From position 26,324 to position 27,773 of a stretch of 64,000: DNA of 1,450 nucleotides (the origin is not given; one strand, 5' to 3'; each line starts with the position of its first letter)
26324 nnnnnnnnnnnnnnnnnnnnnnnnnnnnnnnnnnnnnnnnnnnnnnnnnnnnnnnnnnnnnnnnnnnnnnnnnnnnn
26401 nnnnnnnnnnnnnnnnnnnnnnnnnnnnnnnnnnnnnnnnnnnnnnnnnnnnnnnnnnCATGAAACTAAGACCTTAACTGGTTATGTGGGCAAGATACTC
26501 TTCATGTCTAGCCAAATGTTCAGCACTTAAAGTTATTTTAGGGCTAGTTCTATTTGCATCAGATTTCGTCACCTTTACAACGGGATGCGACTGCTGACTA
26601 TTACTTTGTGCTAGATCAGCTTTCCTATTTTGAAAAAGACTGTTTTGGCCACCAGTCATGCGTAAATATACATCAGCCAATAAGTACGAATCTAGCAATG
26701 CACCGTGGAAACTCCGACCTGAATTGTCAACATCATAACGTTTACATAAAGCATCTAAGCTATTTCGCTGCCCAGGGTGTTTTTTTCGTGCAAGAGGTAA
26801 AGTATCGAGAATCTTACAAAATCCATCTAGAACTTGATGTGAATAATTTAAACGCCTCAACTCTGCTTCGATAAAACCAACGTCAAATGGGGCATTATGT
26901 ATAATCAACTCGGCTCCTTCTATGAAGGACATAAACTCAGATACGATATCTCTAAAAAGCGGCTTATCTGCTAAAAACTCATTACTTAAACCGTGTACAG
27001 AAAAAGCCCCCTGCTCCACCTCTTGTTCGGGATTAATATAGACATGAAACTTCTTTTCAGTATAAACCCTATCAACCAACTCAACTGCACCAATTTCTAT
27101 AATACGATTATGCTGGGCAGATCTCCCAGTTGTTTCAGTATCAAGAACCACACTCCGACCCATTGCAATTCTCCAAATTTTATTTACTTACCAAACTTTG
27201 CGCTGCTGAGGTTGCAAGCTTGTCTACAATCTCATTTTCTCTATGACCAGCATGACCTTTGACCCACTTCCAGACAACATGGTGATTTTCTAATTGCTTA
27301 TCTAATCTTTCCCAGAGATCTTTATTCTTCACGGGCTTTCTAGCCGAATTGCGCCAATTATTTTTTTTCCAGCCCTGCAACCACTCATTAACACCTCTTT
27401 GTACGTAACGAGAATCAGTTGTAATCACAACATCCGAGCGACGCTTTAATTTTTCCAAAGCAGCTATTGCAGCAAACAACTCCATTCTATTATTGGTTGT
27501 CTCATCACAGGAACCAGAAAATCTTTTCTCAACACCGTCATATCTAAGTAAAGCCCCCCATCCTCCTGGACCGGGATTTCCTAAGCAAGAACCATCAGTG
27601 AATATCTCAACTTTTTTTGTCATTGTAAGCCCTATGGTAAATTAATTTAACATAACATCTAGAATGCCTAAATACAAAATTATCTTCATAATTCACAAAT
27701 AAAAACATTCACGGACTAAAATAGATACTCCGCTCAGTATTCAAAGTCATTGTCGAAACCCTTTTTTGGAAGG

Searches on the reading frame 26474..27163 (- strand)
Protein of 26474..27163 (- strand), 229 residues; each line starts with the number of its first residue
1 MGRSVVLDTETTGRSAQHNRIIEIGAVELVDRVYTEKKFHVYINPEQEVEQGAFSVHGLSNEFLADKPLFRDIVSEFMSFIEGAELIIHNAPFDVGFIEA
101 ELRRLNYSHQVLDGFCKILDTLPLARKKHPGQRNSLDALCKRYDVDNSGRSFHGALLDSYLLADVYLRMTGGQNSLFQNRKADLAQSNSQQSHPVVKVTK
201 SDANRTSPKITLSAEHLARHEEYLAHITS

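Call 46: search_protein_families(library=ncbifam, proteins=[window:26474-27163:-], max_evalue=0.001)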
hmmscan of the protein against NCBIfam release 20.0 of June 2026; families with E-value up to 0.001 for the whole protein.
window:26474-27163:- (229 aa): 27 families (the best 25 are shown)
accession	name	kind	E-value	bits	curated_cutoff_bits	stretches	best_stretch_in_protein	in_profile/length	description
NF004316.1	PRK05711.1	equivalog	1.1e-89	300.1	196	1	3-227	2-223/234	DNA polymerase III subunit epsilon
TIGR01406.1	dnaQ_proteo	equivalog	4.1e-84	281.8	222.7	1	3-227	1-221/231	DNA polymerase III subunit epsilon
TIGR00573.1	dnaq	subfamily_domain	1.3e-64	217.6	71.5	1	5-197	10-205/217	exonuclease, DNA polymerase III, epsilon subunit family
NF005906.0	PRK07883.1-4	equivalog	8.2e-31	107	495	1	5-169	9-167/563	DEDD exonuclease domain-containing protein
NF001688.0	PRK00448.1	equivalog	1.6e-28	98.9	873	1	5-176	426-591/1445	PolC-type DNA polymerase III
NF005289.0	PRK06807.1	equivalog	4.6e-26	91.8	335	1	5-198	11-195/313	3'-5' exonuclease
TIGR01405.1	polC_Gram_pos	equivalog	6.7e-26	90.3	1043.45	1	5-192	192-370/1211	DNA polymerase III subunit alpha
NF005981.0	PRK08074.1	equivalog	4e-23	81.4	789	1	3-169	4-165/931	ATP-dependent DNA helicase DinG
NF005907.0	PRK07883.1-5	equivalog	7.4e-23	80.8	454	1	5-185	31-207/584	DEDD exonuclease domain-containing protein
NF005836.0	PRK07740.1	equivalog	2.1e-22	79.7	261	1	5-167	62-220/244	hypothetical protein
TIGR01407.1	dinG_rel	hypoth_equivalog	2.3e-22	79.1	547.7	1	5-168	3-160/889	putative DnaQ family exonuclease/DinG family helicase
NF005905.0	PRK07883.1-3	equivalog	6.4e-22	77.9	508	1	5-165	27-183/581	DEDD exonuclease domain-containing protein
NF004719.0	PRK06063.1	equivalog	1.1e-21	77.1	389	1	5-168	19-175/331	DEDDh family exonuclease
NF004964.0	PRK06310.1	equivalog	1.5e-21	76.9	236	1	5-178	10-179/250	DNA polymerase III subunit epsilon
NF004963.0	PRK06309.1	equivalog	1.3e-19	70.8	245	1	3-172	3-165/232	DNA polymerase III subunit epsilon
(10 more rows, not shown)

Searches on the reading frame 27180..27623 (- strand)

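Call 46: search_protein_families(library=ncbifam, proteins=[window:27180-27623:-], max_evalue=0.001)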
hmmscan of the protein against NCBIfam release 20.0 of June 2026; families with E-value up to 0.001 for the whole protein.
window:27180-27623:- (147 aa): 6 families
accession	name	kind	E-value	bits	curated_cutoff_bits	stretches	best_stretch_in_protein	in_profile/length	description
NF001236.0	PRK00203.1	equivalog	4.5e-68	227.6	160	1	1-144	1-144/151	ribonuclease HI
NF005116.0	PRK06548.1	equivalog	1.1e-24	87.2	280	1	7-144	8-143/161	ribonuclease H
NF006433.0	PRK08719.1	subfamily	2.8e-24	85.6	170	1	40-142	46-146/147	ribonuclease H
NF041306.1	RnaseHI_Halo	equivalog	7.9e-10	38.9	300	1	4-134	69-196/197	ribonuclease HI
NF010482.0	PRK13907.1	equivalog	5.1e-05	23.4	231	1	5-80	2-79/128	ribonuclease H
NF005567.0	PRK07238.1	equivalog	0.00011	21.7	326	1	3-86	2-87/378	bifunctional RNase H/acid phosphatase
